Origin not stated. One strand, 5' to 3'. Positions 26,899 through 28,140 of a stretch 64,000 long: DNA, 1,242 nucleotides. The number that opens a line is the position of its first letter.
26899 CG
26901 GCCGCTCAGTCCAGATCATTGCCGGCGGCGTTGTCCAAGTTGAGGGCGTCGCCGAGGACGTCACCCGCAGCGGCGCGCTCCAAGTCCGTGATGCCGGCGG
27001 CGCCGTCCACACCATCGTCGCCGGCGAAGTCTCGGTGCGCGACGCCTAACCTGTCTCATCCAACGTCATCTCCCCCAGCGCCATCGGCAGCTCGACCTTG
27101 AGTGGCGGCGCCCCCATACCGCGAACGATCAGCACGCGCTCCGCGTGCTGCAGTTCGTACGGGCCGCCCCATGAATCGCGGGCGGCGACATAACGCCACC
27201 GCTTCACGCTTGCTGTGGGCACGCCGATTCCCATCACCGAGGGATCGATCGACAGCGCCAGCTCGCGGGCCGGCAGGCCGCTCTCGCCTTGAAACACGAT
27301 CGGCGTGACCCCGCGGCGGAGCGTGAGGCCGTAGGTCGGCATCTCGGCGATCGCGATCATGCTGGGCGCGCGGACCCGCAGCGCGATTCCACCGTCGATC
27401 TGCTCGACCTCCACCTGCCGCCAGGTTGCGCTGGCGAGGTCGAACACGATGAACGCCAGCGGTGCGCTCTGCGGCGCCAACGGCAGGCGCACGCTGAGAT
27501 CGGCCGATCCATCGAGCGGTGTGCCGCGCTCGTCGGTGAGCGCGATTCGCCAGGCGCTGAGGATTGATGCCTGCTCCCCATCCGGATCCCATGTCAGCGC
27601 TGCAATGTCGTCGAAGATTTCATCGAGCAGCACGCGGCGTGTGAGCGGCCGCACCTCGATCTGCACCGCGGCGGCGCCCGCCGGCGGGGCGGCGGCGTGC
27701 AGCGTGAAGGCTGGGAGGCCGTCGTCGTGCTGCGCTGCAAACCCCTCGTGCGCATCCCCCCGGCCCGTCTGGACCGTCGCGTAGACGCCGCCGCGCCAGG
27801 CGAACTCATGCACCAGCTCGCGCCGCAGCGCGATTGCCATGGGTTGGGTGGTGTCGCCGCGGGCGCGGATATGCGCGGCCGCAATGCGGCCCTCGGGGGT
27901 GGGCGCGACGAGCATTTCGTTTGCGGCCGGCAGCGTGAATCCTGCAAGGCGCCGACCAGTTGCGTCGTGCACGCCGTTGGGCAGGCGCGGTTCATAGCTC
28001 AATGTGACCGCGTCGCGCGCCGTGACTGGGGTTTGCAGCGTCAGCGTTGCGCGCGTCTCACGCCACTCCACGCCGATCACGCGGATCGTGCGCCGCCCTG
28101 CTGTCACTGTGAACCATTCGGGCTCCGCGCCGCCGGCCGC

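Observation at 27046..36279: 9.2-kb single ORF encoding a 3077-aa secreted protein of 25 or more tandem Ig-like repeats, with a convergent stop-codon overlap with birA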

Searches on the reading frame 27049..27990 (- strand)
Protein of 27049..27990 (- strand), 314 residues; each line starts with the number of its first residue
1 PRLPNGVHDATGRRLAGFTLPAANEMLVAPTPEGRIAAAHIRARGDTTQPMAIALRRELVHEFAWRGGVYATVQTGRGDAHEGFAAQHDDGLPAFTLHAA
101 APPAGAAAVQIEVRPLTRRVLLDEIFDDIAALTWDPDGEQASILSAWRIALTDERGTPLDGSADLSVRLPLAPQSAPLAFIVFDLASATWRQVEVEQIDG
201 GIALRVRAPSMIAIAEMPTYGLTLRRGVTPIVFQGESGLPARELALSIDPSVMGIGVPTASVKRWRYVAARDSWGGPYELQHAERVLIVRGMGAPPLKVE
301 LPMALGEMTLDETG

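Call 12: search_protein_families(library=pfam, proteins=[window:27049-27990:-], max_evalue=10)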
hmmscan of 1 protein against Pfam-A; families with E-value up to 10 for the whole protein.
window:27049-27990:- (314 aa): 0 families

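Call 13: find_homologous_proteins(query=window:27049-27990:-, max_evalue=0.001)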
Query window:27049-27990:- (314 aa): 4 proteins with E <= 0.001 among 8000 candidates.
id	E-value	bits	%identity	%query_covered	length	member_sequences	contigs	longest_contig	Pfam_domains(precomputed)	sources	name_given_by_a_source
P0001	3.0e-161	554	86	97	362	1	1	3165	-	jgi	-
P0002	1.4e-78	282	53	55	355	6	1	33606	-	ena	-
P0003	6.8e-59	218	43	97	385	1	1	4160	-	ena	-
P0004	1.3e-58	217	43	95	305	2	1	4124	-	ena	-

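Call 15: find_encoding_contigs(protein=P0002, flank=10000, max_places=4)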
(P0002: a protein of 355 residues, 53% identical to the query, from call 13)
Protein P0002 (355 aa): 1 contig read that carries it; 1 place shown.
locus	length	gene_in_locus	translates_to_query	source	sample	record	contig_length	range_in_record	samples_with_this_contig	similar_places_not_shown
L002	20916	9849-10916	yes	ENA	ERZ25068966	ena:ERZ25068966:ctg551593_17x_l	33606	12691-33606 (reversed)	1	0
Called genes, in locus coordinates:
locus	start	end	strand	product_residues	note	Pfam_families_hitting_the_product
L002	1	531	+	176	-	?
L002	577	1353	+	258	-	PF00378:ECH_1, PF16113:ECH_2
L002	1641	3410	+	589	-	PF13205:Big_5 (faint), PF13753:SWM_repeat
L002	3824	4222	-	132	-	-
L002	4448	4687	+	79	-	PF13753:SWM_repeat (weak)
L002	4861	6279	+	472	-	PF13205:Big_5 (faint), PF13753:SWM_repeat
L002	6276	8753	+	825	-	PF10989:DUF2808 (faint), PF13753:SWM_repeat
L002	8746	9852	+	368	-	PF13753:SWM_repeat (faint), PF13205:Big_5 (faint)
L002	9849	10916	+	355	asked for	-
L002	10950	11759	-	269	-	PF03099:BPL_LplA_LipB, PF02237:BPL_C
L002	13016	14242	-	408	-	PF00202:Aminotran_3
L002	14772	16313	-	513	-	PF01225:Mur_ligase, PF08245:Mur_ligase_M, PF02875:Mur_ligase_C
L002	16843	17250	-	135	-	PF00075:RNase_H, PF13456:RVT_3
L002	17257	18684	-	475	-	PF00239:Resolvase (weak), PF07508:Recombinase, PF13408:Zn_ribbon_recom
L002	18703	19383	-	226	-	PF02591:Zn_ribbon_9 (weak)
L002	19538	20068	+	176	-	PF02620:YceD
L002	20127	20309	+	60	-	PF01783:Ribosomal_L32p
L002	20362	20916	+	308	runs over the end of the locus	PF00698:Acyl_transf_1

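Call 16: find_encoding_contigs(protein=P0003, flank=10000, max_places=4)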
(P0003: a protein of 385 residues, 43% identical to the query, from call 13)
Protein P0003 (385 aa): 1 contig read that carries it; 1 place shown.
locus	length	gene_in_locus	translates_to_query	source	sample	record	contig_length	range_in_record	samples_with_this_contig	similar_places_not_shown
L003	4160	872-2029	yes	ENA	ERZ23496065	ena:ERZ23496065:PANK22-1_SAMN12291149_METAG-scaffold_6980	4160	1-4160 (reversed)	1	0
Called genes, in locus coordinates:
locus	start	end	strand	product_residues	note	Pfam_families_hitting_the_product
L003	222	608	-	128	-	-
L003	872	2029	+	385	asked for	-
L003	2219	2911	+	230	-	PF03781:FGE-sulfatase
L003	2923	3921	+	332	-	PF01717:Meth_synt_2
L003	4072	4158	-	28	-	?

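Call 18: find_related_loci(query=A1, collection=genome_contigs, flank=10000)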
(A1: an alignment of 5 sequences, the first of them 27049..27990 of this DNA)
Query A1 (314 aa) in genome_contigs; peptide patterns used: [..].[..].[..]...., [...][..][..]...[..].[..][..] (x = any residue, [..] = any of these).
152 stretches matched a pattern; 7 encode a relative of the query (tblastn E <= 1e-3); 7 distinct loci.
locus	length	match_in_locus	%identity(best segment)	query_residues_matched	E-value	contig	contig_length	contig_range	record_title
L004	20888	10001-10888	43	6-305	2e-61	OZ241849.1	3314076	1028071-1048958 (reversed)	MAG: Dehalococcoidia bacterium isolate e0324ba9-04d6-4c46-83e9-6adffe65d82a genome assembly, chromosome: 1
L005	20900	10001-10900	42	2-305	1e-59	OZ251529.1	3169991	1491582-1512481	MAG: Dehalococcoidia bacterium isolate 64543fda-5a3a-48f4-bbbd-4b73dd240877 genome assembly, chromosome: 1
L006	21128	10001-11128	51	1-306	8e-60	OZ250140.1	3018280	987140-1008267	MAG: Dehalococcoidia bacterium isolate 92aeaa82-693a-41dc-a6aa-2cafd19afa0f genome assembly, chromosome: 1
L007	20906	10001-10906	41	2-307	6e-55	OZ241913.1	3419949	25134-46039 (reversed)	MAG: Dehalococcoidia bacterium isolate 665203e5-4de3-409e-b258-c822a43d9238 genome assembly, chromosome: 1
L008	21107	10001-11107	54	1-301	2e-61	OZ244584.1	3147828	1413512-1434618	MAG: Dehalococcoidia bacterium isolate 6f5e74ac-264d-476d-87d8-581b930f35c8 genome assembly, chromosome: 1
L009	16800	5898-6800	40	1-305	2e-62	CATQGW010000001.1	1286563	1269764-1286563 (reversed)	MAG: uncultured Dehalococcoidia bacterium isolate 6a0e96f9-4ae1-4976-a57e-aaa65d381751 genome assembly, contig: contig_1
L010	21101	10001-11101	53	1-301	1e-58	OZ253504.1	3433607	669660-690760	MAG: Dehalococcoidia bacterium isolate 231ea081-d24a-4d48-806f-feb732625d76 genome assembly, chromosome: 1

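Call 31: predict_structure(alignment_id=A1)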
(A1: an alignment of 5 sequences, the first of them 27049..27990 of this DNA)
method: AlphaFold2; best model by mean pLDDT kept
length: 314 residues; sequences in the alignment: 5
mean_pLDDT: 58.7   pTM: 0.45
mean pLDDT of the five models: 58.7, 54.9, 53.3, 51.2, 50.7
residues with pLDDT >= 90: 0; 70-90: 92; 50-70: 124; < 50: 98
segments of 3 or more residues with pLDDT < 50: 1-5, 10-12, 14-31, 64-67, 77-82, 125-142, 173-179, 188-191, 216-226, 299-314
pLDDT, mean of each block of 10 residues (from residue 1): 44 38 30 58 70 59 52 56 52 71 72 65 46 34 65 74 77 49 52 57 74 53 51 77 80 74 67 65 78 58 29 31
secondary structure, 60 per line:
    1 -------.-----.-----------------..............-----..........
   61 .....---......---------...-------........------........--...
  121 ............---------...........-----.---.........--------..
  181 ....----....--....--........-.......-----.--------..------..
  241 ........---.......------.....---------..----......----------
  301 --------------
elements in order: H32-45 H51-65 E69-74 E84-86 E94-101 E108-115 H118-132 E142-152 E162-170 E179-184 E189-192 E195-198 E201-208 E210-216 H241-248 E252-258 E265-269 E285-290

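Call 32: find_homologous_proteins(query=A1, max_evalue=0.001)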
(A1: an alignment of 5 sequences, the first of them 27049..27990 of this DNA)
Query A1 (5 sequences) (314 aa, profile of the alignment): 6 proteins with E <= 0.001 among 8000 candidates.
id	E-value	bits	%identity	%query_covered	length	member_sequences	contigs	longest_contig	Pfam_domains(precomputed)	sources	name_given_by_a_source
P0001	8.5e-161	552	86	97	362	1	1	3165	-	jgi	-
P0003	4.1e-155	533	43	97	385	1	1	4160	-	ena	-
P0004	1.2e-152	525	43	95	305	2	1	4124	-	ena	-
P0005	9.2e-94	332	44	63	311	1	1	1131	PF13753.13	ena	-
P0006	1.3e-83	299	53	63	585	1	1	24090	PF13205.13,PF13753.13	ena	-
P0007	1.5e-47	180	93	37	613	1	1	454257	PF13205.13,PF13753.13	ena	-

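Call 36: search_solved_structures(query=A1, max_evalue=10)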
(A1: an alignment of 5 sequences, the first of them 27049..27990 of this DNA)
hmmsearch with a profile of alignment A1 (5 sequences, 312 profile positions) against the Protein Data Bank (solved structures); distinct sequences matched with E-value up to 10: 3.
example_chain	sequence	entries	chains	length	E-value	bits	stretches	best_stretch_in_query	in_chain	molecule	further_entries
9h90_G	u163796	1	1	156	0.14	14.3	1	69-158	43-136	Small ribosomal subunit protein uS7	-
5xyu_F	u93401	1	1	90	0.43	12.7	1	25-79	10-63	30S ribosomal protein S6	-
32nj_F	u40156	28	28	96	0.47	12.6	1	24-79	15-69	Small ribosomal subunit protein bS6 | 30S ribosomal protein S6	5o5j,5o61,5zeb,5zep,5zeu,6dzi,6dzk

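Call 41: search_protein_representatives(alignment_id=A1)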
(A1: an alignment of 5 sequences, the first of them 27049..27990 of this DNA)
Query: 5 sequences, 312 profile positions. Proteins with E-value up to 0.001 (for the whole library): 15; up to 1e-10: 5; up to 1e-30: 4. The best 15 are listed.
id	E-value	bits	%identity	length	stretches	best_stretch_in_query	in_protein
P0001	2.7e-161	552.1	-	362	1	1-303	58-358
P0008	2.8e-106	371.4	-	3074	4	1-304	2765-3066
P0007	4.7e-48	180.1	-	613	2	1-116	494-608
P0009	3.0e-35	138.1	-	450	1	4-304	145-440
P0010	1.4e-25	106.3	-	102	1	205-303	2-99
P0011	1.2e-08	50.7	-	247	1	17-213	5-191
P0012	1.2e-07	47.3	-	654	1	123-274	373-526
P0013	6.7e-06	41.6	-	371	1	5-192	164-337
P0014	2.5e-05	39.7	-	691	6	266-303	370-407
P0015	4.6e-05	38.9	-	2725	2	3-188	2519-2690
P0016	5.7e-05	38.6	-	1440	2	4-189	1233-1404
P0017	8.1e-05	38.1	-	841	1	4-196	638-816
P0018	1.8e-04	36.9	-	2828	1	5-192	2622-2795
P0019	3.4e-04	36.0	-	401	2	144-288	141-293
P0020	9.4e-04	34.6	-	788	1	5-191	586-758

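Call 45: search_protein_families(library=pfam, proteins=[P0009, P0012, P0015, P0016, P0017, P0018, P0020], max_evalue=0.001)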
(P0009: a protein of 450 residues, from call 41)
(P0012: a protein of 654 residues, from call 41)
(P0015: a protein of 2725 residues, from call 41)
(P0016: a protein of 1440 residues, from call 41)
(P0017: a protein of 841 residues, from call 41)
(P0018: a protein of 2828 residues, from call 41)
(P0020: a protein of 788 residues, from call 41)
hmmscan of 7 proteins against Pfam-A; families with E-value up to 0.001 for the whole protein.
P0009 (450 aa): 1 family
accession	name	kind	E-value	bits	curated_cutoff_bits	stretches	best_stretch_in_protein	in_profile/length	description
PF13753.12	SWM_repeat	-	0.0001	22.9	27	1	67-140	3-82/86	Putative flagellar system-associated repeat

P0012 (654 aa): 0 families

P0015 (2725 aa): 2 families
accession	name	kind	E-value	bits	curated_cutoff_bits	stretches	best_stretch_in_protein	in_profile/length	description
PF13753.12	SWM_repeat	-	8.5e-135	439.8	27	12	360-434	3-85/86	Putative flagellar system-associated repeat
PF13205.12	Big_5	-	1.7e-32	112.7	23.6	0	1210-1267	23-82/105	Bacterial Ig-like domain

P0016 (1440 aa): 2 families
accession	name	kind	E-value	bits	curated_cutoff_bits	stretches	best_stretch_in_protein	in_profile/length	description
PF13753.12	SWM_repeat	-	1.2e-59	198.9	27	4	2-72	10-85/86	Putative flagellar system-associated repeat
PF13205.12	Big_5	-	6.7e-20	72.2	23.6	1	104-168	16-82/105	Bacterial Ig-like domain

P0017 (841 aa): 2 families
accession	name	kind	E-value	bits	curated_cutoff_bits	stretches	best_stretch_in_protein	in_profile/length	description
PF13753.12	SWM_repeat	-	6.9e-18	65.1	27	0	561-637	3-85/86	Putative flagellar system-associated repeat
PF13205.12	Big_5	-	1.2e-09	39.3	23.6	0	561-647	9-93/105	Bacterial Ig-like domain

P0018 (2828 aa): 4 families
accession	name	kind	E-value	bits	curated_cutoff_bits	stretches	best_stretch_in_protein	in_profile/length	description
PF13753.12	SWM_repeat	-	8.3e-186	603.3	27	15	572-645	6-86/86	Putative flagellar system-associated repeat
PF13205.12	Big_5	-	2.9e-31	108.7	23.6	1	783-851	12-85/105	Bacterial Ig-like domain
PF23932.1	SP10_terminator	-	5.4e-13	49.3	27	0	888-986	96-194/279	Phage termination protein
PF11476.16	TgMIC1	-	2.1e-06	27.9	28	0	687-753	21-89/117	Toxoplasma gondii micronemal protein 1 TgMIC1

P0020 (788 aa): 3 families
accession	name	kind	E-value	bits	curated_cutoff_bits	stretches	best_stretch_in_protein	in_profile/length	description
PF13753.12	SWM_repeat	-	6.2e-26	90.9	27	2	508-582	3-83/86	Putative flagellar system-associated repeat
PF13205.12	Big_5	-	1.6e-09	38.9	23.6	0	404-470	7-74/105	Bacterial Ig-like domain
PF04234.18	CopC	-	0.00029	22.2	23.3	0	511-547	9-41/92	CopC domain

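Call 61: search_protein_families(library=pfam, proteins=[P0012, P0019, P0009, P0011, P0013], max_evalue=10)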
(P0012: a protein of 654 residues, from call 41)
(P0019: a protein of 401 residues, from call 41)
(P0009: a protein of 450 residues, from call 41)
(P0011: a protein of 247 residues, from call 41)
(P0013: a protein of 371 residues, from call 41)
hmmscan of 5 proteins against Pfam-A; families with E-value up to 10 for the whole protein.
P0012 (654 aa): 1 family
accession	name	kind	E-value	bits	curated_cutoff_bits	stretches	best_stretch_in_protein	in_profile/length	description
PF24388.1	Permuted_GreAB-C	-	0.18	11.9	27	1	379-402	4-27/54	Permuted GreAB-C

P0019 (401 aa): 2 families
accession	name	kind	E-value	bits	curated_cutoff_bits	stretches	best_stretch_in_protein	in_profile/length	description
PF22392.1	Cmr7b-like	-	0.16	12.2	26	1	84-143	114-173/184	Cmr7b-like, BtrG-like domain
PF18914.6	DUF5666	-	1.2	9.9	27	1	165-205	19-54/60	Domain of unknown function (DUF5666)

P0009 (450 aa): 3 families
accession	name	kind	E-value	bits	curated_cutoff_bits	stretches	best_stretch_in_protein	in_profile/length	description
PF13753.12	SWM_repeat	-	0.0001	22.9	27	1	67-140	3-82/86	Putative flagellar system-associated repeat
PF22076.2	Cep192_D6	-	0.16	12.7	35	1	197-252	29-85/101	Cep192 domain 6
PF21834.1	DUF6894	-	1.2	9.8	24.1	1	267-297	33-63/69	Domain of unknown function (DUF6894)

P0011 (247 aa): 0 families

P0013 (371 aa): 1 family
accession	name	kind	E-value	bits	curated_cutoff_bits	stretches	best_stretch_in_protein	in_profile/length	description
PF13753.12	SWM_repeat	-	3.4e-07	30.8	27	1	86-160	3-83/86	Putative flagellar system-associated repeat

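Call 69: find_encoding_contigs(protein=P0015, flank=8000, max_places=2)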
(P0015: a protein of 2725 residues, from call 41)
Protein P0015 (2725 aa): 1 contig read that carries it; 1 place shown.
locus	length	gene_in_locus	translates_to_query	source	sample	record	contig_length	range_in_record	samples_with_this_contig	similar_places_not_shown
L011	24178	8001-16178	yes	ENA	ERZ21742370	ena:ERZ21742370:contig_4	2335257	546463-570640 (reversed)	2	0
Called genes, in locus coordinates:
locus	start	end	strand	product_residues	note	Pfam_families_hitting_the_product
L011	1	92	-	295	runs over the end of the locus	PF01061:ABC2_membrane, PF12698:ABC2_membrane_3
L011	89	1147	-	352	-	PF00005:ABC_tran, PF13304:AAA_21 (weak)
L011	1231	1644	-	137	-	PF01796:OB_ChsH2_C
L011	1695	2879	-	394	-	PF22691:Thiolase_C_1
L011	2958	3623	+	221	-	PF00149:Metallophos (weak), PF12850:Metallophos_2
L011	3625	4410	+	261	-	PF00106:adh_short, PF13460:NAD_binding_10, PF13561:adh_short_C2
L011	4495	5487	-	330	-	PF01717:Meth_synt_2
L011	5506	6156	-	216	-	PF03781:FGE-sulfatase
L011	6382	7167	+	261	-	PF00106:adh_short, PF08659:KR (weak), PF13561:adh_short_C2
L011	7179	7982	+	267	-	PF00378:ECH_1, PF16113:ECH_2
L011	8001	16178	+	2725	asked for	PF13205:Big_5 (faint), PF13753:SWM_repeat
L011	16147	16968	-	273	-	PF03099:BPL_LplA_LipB, PF02237:BPL_C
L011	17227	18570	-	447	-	PF00202:Aminotran_3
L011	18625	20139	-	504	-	PF01225:Mur_ligase, PF08245:Mur_ligase_M, PF02875:Mur_ligase_C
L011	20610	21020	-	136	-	PF00075:RNase_H, PF13456:RVT_3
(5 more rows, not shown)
